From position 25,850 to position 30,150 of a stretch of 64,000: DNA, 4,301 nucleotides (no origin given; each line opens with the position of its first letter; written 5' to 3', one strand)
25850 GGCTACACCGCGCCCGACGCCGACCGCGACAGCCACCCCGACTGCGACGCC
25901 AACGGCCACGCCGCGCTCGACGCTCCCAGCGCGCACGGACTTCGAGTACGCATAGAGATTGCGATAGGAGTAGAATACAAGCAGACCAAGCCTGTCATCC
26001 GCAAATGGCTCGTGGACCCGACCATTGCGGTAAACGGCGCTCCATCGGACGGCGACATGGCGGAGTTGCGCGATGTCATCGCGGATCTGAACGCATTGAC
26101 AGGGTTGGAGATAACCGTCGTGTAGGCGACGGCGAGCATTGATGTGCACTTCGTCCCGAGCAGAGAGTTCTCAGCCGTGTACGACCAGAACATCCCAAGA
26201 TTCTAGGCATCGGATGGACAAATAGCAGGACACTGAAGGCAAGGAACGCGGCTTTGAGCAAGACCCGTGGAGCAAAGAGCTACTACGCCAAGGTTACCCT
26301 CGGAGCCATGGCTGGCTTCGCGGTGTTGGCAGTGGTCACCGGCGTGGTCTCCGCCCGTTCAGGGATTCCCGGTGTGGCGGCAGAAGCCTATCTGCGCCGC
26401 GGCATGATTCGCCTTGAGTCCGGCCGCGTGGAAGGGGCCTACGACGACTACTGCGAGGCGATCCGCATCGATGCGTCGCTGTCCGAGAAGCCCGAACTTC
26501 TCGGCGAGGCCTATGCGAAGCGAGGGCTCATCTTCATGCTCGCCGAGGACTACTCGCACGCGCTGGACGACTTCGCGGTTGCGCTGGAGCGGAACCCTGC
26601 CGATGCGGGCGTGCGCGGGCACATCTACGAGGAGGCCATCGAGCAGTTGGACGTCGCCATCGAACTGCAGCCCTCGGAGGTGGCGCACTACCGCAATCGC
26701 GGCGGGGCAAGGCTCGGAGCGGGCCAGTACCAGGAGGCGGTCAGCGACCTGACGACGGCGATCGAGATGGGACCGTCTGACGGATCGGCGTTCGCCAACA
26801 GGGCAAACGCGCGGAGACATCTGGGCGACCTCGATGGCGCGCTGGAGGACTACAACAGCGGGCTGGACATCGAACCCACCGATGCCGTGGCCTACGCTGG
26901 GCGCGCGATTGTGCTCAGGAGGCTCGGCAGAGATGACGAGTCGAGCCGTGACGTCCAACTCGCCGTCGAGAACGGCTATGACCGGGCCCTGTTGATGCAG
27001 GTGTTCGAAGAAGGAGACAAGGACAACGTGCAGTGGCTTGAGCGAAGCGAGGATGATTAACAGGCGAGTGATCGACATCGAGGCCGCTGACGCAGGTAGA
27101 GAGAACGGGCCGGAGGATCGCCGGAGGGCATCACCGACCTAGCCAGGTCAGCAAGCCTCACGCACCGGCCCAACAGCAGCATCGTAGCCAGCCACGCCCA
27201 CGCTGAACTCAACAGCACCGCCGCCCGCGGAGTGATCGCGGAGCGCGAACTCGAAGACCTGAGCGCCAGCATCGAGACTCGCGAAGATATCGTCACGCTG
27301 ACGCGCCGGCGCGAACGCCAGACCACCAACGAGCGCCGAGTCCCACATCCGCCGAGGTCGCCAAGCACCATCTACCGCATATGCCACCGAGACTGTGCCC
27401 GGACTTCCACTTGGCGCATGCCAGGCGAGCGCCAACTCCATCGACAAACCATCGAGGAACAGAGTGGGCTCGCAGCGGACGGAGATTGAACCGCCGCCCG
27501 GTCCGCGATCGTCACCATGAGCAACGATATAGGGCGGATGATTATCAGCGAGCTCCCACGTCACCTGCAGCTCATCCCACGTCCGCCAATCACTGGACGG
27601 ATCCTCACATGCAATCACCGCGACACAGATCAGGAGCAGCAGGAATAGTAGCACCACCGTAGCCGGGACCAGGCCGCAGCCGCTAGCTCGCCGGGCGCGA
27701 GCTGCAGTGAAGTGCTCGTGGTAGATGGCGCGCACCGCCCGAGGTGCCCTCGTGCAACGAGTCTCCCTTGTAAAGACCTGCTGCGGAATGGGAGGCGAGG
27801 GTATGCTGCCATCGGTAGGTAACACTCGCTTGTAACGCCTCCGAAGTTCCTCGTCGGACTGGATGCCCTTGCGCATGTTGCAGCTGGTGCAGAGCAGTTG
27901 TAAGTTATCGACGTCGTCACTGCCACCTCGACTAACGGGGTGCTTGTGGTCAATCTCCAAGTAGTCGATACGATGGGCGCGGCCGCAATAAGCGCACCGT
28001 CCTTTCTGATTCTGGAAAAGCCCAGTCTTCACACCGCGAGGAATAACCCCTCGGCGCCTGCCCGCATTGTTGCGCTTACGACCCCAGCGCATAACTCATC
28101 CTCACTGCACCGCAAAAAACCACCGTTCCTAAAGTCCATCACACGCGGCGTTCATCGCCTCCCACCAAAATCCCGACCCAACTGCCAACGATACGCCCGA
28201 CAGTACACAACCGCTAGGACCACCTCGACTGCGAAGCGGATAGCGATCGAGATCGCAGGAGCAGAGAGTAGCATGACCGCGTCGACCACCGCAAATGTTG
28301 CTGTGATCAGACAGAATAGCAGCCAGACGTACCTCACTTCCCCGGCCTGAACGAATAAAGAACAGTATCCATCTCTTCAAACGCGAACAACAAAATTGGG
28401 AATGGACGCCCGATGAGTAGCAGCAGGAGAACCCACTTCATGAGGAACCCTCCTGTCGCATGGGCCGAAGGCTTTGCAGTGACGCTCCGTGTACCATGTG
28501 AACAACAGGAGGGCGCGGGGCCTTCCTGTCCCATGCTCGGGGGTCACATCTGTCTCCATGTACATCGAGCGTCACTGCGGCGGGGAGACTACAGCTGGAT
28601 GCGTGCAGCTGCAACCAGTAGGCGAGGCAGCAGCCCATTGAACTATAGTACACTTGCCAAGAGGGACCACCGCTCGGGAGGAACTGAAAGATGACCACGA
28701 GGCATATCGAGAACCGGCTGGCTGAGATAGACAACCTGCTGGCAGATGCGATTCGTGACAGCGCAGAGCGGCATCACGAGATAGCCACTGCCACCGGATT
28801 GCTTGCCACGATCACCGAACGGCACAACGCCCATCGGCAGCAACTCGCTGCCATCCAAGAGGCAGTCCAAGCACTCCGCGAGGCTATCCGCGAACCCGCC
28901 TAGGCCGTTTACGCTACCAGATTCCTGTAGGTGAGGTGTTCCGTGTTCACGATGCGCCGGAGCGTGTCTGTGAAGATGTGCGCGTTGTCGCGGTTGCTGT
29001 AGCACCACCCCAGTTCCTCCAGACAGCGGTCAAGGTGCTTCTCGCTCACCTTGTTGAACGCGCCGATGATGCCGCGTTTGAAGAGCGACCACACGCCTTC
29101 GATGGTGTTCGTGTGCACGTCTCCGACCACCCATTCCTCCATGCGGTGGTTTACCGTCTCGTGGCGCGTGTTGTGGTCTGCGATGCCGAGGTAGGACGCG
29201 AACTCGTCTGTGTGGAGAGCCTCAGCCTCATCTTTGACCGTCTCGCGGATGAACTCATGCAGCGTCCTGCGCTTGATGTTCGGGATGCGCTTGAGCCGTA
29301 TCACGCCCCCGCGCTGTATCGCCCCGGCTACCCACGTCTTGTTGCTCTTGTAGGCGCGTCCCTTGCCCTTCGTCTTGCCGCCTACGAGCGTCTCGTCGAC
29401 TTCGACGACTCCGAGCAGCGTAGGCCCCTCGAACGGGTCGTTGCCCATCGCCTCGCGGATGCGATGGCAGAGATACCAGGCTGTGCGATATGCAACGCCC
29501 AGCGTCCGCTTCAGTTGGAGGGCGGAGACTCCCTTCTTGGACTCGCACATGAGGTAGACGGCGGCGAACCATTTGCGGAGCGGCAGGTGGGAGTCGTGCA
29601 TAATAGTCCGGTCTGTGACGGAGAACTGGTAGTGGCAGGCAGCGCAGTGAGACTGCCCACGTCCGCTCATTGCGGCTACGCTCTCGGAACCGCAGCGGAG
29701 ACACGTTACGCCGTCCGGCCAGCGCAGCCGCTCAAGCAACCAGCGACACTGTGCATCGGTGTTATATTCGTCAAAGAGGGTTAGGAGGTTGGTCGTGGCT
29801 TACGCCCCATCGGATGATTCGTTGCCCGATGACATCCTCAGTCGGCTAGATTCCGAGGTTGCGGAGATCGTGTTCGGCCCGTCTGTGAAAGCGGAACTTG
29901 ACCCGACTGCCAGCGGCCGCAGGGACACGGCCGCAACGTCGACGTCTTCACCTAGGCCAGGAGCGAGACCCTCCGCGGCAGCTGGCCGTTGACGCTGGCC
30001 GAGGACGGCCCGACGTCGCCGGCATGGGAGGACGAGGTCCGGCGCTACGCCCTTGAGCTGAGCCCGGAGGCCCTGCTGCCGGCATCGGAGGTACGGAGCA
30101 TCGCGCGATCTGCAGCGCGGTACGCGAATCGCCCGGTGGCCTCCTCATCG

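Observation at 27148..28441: HNH endonuclease fused in frame to a lipoprotein-type signal and an unknown domain, preceded by two coupled mini membrane genes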

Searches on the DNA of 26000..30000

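Call 65: search_rna_families(source=window, start=26000, end=30000, threshold=evalue, max_evalue=0.1)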
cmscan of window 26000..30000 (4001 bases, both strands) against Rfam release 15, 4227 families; matches with E-value up to 0.1: 0.
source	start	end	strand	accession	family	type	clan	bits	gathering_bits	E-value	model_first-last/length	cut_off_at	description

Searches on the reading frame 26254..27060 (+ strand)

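Call 3: search_protein_families(library=pfam, proteins=[window:26254-27060:+], max_evalue=0.1)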
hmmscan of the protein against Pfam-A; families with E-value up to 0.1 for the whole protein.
window:26254-27060:+ (268 aa): 13 families
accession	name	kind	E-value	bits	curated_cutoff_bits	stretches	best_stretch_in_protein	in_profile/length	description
PF00515.34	TPR_1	-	1.9e-22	78.5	27.8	2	179-210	3-34/34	Tetratricopeptide repeat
PF07719.23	TPR_2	-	1.9e-21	74.8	27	2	179-210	3-34/34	Tetratricopeptide repeat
PF13414.12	TPR_11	-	1e-17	63.9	26.8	2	185-225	2-42/42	TPR repeat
PF13371.12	TPR_9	-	2.9e-14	53.3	35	2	125-178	11-64/73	Tetratricopeptide repeat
PF13432.12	TPR_16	-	3.7e-13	50.1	32.7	2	152-210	6-64/65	Tetratricopeptide repeat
PF13431.12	TPR_17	-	4.1e-13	48.9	24.4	2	167-198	3-34/34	Tetratricopeptide repeat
PF13181.12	TPR_8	-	7.6e-13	48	25.7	1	43-74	1-32/34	Tetratricopeptide repeat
PF13428.12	TPR_14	-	1.1e-08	35.3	23.5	1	182-218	6-42/44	Tetratricopeptide repeat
PF13424.12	TPR_12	-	3.7e-08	33.9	30.1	2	181-232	7-66/77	Tetratricopeptide repeat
PF14559.12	TPR_19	-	3.7e-06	27.6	25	2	154-215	2-63/68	Tetratricopeptide repeat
PF03704.23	BTAD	-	0.0022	18.8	22.1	1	113-203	37-122/146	Bacterial transcriptional activator domain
PF25570.1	TPR_DENND3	-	0.025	15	27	0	64-108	25-71/115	DENND3-like, TPR repeats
PF10516.15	SHNi-TPR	-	0.036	14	21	0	157-171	15-29/38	SHNi-TPR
